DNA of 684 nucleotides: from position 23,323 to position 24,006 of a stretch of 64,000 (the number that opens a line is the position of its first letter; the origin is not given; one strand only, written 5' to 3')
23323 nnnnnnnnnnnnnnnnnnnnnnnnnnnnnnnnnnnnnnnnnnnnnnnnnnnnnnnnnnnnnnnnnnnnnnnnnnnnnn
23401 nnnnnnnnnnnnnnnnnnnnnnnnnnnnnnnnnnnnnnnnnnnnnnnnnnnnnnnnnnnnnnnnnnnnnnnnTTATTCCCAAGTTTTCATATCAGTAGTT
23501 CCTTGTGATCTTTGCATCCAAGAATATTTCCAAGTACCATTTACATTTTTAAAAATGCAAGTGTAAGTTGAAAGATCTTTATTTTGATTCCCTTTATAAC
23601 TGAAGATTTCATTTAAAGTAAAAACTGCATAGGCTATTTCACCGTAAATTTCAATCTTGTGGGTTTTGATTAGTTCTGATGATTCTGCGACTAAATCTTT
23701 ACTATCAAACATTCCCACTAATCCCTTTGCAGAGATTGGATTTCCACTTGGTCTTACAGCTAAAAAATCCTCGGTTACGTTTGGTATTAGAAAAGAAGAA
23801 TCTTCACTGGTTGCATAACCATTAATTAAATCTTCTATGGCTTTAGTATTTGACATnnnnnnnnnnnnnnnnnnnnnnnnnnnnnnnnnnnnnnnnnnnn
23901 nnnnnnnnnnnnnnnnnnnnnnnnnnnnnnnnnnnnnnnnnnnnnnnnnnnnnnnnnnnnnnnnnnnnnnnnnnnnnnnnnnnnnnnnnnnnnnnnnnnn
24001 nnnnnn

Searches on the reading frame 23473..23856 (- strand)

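Call 49: search_protein_families(library=pfam, proteins=[window:23473-23856:-])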
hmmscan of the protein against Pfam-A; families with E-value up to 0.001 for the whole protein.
window:23473-23856:- (127 aa): 2 families
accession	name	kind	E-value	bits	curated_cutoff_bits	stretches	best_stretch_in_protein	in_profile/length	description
PF12707.14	DUF3804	-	2.5e-50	169.9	22.5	1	2-127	1-128/128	Protein of unknown function (DUF3804)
PF14534.12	DUF4440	-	5.1e-05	24.1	25.2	1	27-110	24-106/107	Domain of unknown function (DUF4440)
